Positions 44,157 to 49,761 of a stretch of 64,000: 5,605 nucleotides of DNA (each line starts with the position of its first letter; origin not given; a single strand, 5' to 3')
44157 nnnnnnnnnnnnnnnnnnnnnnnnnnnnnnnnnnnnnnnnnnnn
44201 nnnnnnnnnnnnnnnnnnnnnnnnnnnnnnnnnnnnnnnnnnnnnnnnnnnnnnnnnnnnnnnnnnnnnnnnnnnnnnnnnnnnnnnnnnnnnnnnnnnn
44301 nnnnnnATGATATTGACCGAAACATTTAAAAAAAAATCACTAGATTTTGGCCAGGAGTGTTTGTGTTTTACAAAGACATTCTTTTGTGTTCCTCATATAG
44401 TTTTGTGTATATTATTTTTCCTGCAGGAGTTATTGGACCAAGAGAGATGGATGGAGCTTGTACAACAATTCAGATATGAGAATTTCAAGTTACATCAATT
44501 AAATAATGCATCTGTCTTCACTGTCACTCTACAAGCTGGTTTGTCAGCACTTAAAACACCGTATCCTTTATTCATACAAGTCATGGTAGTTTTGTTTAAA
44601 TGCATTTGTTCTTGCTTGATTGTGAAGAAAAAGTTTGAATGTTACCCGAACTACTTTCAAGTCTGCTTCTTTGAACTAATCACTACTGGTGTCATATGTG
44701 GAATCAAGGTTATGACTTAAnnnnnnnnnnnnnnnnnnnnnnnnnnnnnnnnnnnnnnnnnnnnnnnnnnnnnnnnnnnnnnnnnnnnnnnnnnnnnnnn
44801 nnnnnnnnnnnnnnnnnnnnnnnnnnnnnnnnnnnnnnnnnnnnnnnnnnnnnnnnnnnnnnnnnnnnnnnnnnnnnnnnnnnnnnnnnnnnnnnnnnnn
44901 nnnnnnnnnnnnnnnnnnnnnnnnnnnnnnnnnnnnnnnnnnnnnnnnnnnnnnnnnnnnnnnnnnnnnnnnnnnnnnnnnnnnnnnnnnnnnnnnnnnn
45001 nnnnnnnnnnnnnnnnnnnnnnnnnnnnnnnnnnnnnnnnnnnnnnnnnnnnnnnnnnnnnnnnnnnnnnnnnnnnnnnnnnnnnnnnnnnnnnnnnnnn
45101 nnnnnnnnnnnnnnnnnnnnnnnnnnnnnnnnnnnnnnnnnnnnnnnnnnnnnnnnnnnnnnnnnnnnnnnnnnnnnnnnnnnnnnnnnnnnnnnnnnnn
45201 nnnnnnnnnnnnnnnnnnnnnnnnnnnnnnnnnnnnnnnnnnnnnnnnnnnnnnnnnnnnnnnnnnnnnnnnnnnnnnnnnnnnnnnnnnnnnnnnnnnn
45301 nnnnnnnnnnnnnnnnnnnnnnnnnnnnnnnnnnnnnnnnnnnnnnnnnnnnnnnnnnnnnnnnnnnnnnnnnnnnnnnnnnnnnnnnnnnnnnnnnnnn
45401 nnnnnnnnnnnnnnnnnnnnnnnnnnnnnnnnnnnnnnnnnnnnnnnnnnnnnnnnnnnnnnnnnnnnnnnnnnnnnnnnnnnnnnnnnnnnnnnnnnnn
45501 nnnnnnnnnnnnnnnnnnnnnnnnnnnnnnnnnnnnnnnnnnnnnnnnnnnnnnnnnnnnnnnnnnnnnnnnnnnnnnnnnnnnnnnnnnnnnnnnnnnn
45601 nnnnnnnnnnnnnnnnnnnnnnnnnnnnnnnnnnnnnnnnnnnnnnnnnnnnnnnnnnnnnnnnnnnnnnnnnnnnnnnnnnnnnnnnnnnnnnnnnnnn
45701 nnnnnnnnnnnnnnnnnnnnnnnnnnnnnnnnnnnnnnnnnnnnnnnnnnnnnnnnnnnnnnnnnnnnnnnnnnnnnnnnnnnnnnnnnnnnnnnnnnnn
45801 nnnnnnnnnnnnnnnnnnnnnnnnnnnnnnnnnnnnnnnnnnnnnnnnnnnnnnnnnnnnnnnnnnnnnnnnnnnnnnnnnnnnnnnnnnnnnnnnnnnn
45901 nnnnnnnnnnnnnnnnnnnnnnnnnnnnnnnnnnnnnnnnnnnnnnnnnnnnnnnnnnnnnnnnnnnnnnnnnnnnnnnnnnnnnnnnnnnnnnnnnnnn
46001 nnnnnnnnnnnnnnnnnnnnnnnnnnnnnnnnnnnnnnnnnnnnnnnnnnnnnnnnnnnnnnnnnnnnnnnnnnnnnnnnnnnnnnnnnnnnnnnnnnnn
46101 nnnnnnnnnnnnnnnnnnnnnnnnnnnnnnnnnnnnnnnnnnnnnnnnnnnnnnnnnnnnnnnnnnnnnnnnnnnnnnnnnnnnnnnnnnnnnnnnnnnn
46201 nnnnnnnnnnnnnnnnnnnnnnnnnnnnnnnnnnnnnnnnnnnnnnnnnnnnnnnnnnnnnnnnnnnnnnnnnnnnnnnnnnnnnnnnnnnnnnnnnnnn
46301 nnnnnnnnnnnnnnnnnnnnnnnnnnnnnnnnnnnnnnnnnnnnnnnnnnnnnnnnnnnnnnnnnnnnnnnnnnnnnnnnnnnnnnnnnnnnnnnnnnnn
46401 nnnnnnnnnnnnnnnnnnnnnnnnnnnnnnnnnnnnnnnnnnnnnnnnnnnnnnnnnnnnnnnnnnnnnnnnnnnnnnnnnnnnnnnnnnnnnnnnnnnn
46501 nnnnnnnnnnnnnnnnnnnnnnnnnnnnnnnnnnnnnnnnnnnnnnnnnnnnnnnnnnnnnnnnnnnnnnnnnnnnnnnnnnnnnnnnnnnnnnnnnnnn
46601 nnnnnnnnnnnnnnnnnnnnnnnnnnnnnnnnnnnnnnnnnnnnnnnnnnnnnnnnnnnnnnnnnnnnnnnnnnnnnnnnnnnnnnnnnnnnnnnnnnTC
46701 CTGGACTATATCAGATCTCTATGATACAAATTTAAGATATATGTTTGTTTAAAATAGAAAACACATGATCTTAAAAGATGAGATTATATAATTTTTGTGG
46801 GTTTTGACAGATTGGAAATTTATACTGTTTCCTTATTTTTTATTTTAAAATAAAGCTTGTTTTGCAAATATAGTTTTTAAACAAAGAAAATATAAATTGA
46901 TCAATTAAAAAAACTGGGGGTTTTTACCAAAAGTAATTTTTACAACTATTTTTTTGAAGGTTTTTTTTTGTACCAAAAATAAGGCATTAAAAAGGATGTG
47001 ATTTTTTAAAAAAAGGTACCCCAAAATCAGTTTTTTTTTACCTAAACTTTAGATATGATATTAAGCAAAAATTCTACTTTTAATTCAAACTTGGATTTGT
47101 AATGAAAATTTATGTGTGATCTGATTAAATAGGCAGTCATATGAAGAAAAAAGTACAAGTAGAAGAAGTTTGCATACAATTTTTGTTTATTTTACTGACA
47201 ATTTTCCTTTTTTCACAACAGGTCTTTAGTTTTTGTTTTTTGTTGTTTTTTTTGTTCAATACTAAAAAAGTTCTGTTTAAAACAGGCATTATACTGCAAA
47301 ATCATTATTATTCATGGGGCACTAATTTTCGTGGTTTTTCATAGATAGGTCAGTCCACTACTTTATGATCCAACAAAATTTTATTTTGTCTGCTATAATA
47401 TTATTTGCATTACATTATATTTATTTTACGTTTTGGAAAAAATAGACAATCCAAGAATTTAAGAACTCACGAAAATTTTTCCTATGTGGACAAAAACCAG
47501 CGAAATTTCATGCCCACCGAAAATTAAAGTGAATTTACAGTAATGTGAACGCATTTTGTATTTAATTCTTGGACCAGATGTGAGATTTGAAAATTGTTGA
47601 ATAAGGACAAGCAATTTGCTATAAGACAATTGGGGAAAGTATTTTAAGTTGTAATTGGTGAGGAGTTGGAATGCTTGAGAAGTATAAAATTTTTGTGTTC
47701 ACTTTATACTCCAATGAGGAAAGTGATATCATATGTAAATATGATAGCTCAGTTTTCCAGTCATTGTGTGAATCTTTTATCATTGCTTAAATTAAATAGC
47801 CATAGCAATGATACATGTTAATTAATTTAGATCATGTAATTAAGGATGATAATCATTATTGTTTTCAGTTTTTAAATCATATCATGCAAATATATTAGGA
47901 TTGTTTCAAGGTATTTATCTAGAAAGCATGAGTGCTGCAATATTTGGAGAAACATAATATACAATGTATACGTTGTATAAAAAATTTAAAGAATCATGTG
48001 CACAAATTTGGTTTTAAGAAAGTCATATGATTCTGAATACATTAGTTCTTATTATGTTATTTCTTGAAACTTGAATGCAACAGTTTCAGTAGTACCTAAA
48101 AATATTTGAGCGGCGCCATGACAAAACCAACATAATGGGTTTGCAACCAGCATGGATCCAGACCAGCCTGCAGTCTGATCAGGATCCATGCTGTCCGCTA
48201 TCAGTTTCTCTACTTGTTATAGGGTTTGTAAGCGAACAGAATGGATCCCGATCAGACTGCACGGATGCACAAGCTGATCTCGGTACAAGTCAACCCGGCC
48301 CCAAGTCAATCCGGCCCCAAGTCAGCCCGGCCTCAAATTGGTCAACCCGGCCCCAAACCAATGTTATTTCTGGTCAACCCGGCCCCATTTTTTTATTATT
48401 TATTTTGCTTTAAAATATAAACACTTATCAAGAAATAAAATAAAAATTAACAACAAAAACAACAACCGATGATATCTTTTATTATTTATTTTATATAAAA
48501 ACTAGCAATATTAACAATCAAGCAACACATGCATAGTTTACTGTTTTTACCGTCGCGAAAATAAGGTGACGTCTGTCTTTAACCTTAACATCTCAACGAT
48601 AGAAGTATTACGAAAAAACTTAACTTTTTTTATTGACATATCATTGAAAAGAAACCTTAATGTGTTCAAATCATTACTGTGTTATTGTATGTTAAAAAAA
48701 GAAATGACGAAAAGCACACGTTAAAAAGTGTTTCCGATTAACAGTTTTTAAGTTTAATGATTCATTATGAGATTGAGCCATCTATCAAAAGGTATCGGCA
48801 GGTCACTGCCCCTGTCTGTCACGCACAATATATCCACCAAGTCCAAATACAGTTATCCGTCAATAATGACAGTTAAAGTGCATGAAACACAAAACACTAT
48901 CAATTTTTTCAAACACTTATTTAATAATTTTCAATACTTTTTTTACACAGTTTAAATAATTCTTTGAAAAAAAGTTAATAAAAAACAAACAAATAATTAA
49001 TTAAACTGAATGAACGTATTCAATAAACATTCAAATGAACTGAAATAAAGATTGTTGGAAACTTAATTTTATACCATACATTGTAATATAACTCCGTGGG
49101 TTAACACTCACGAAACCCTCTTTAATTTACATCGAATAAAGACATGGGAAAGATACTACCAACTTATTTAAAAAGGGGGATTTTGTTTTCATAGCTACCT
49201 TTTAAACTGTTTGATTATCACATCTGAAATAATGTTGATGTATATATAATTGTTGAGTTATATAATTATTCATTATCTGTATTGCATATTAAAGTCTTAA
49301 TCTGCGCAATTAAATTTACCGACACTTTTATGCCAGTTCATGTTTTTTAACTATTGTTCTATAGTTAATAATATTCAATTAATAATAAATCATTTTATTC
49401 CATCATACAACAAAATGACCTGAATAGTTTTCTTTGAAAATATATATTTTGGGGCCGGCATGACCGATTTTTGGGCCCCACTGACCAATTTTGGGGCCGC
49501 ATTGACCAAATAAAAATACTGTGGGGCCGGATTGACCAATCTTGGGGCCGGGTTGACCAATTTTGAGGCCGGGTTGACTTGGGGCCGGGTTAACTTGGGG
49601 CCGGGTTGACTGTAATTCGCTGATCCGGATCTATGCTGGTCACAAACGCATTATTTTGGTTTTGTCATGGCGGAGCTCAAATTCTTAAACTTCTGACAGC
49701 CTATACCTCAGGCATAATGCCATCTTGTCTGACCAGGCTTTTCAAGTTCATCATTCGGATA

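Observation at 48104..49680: MITE family A has one copy expanded into a 1.6 kb foldback with mirrored GC-rich microsatellite arrays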

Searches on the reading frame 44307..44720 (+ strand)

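Call 66: search_protein_families(library=pfam, proteins=[window:44307-44720:+], max_evalue=0.01)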
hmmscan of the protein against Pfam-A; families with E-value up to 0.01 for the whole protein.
window:44307-44720:+ (137 aa): 1 family
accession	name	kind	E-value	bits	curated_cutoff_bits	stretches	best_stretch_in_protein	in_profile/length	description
PF10607.14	CTLH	-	3.2e-08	34.2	26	1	39-86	99-146/146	CTLH/CRA C-terminal to LisH motif domain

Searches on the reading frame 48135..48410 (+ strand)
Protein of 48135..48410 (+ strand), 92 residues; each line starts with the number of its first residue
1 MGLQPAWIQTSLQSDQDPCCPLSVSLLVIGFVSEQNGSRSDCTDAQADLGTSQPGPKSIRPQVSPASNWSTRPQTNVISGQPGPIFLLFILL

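Call 15: find_homologous_proteins(query=window:48135-48410:+, max_evalue=0.01)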
Query seq(92 aa) (92 aa): 9 proteins with E <= 0.01 among 10 candidates.
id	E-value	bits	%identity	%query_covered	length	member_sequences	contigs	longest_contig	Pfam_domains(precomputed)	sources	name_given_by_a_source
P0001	8.2e-10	57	80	43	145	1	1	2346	-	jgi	jgi:hypothetical protein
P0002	1.6e-8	52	76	45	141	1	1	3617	-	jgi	jgi:hypothetical protein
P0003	1.1e-6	47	82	36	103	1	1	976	-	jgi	jgi:hypothetical protein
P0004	1.8e-6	46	84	35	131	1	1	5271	-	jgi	jgi:hypothetical protein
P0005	7.6e-6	44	81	34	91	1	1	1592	-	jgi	jgi:hypothetical protein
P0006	1.0e-4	40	92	28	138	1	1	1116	-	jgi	jgi:hypothetical protein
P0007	1.9e-4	39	76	34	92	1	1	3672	-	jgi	jgi:hypothetical protein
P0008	6.8e-4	38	60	53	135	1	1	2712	-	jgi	jgi:hypothetical protein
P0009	2.0e-3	36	92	26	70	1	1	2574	-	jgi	jgi:hypothetical protein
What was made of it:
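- Tried and rejected: A search with the 92-aa ORF that spans the MITE and the left array found only MITE-derived ORFs (call 15).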

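Call 17: find_encoding_contigs(protein=P0004, flank=5000, max_places=3)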
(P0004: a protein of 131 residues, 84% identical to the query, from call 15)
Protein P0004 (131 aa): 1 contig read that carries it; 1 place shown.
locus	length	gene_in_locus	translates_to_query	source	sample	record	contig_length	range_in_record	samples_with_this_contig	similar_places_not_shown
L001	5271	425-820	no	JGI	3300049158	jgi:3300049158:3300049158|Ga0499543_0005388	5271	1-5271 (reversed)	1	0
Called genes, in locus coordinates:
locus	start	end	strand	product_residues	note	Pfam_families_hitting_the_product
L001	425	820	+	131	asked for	-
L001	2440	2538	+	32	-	-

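Call 25: find_encoding_contigs(protein=P0001, flank=3000, max_places=2)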
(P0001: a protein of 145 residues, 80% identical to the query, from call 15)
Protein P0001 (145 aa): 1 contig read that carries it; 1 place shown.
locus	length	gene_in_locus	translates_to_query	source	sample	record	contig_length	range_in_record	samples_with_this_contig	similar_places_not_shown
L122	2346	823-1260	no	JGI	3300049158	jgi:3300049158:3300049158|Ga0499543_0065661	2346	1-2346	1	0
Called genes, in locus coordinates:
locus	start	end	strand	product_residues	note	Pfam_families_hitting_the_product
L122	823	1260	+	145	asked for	-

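Call 26: find_encoding_contigs(protein=P0002, flank=3000, max_places=2)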
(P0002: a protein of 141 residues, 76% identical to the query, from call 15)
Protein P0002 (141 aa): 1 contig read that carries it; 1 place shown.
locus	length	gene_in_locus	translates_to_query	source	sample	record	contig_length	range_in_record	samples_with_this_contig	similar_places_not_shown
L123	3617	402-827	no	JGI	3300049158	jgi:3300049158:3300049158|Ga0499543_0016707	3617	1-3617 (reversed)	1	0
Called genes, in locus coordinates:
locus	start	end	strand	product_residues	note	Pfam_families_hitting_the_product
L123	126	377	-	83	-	-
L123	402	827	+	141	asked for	-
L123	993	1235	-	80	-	-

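Call 27: find_encoding_contigs(protein=P0008, flank=3000, max_places=2)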
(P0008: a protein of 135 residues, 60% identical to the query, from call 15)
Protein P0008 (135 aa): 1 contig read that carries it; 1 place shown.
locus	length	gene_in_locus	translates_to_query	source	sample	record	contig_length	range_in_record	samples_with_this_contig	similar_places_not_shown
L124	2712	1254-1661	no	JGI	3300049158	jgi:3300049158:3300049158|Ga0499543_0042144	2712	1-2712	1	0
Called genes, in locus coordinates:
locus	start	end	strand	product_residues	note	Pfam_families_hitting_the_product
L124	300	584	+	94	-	-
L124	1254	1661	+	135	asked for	-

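Call 28: find_encoding_contigs(protein=P0006, flank=3000, max_places=2)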
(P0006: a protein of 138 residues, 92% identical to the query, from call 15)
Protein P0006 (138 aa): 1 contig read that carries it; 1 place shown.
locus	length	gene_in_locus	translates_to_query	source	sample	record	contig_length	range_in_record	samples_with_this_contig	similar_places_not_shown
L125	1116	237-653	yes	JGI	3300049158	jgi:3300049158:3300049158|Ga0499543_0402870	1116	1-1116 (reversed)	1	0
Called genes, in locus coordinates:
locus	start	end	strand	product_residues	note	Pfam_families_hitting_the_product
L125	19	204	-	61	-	-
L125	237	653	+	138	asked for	-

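Call 69: find_encoding_contigs(protein=window:48135-48410:+, flank=8000, max_places=6)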
Protein window:48135-48410:+ (92 aa): no gene with exactly this product is on record in the collection.
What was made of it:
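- An ORF spanning the junction is not on record anywhere (call 69).
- Tried and rejected: An exact look-up of the junction-spanning ORF in public assemblies found it not on record (call 69).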

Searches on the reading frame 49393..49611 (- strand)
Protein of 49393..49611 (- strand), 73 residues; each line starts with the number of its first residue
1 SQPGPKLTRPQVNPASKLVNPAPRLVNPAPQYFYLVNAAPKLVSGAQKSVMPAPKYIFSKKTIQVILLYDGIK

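Call 43: search_protein_representatives(protein=window:49393-49611:-)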
Query: 73 residues. Proteins with E-value up to 0.001 (for the whole library): 3; up to 1e-10: 0; up to 1e-30: 0. The best 3 are listed.
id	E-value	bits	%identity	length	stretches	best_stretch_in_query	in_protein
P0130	1.2e-09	54.1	55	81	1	7-73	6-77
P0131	3.8e-06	43.0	71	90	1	1-34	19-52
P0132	9.3e-05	38.6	49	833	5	21-44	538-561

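Call 45: find_encoding_contigs(protein=P0130, flank=6000, max_places=6)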
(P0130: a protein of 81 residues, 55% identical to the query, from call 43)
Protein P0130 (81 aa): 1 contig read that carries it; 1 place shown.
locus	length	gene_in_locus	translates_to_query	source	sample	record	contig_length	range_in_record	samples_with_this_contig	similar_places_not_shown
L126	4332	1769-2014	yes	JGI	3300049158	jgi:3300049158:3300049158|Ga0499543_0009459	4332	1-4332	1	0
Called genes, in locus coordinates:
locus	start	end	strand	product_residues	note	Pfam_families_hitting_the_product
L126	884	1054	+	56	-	-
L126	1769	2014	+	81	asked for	-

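Call 46: find_encoding_contigs(protein=P0131, flank=6000, max_places=6)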
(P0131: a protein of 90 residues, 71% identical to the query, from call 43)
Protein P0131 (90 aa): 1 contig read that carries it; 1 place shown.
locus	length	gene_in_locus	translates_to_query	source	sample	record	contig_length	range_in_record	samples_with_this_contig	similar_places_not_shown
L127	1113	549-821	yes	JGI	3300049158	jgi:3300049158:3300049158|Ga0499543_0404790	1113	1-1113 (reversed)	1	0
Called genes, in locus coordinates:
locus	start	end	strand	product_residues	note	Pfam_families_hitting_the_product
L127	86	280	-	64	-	-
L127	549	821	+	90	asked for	-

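Call 53: list_cluster_members(proteins=[P0130, P0131, P0010])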
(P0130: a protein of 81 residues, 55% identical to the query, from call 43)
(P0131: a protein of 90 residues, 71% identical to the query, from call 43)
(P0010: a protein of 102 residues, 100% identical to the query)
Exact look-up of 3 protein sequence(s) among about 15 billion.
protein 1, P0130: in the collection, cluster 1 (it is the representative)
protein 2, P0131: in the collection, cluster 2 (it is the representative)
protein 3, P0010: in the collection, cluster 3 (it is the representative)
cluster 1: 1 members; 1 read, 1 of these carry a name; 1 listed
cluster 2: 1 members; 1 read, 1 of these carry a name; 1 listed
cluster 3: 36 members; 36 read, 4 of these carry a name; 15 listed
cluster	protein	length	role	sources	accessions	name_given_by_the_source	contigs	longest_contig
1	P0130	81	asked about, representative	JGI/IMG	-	hypothetical protein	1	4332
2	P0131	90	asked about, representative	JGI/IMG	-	hypothetical protein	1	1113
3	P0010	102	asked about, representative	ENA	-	-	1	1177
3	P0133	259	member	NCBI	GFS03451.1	C-terminal-binding protein, partial [Elysia marginata]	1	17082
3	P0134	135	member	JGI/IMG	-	C-terminal binding protein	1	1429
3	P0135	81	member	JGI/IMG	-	C-terminal binding protein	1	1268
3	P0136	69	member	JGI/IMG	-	C-terminal binding protein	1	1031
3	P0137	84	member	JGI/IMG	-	-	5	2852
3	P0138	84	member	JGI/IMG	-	-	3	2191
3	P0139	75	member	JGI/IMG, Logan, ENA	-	-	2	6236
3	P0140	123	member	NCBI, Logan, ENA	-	-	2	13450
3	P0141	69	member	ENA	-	-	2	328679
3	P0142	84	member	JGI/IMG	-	-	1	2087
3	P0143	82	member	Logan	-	-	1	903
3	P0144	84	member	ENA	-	-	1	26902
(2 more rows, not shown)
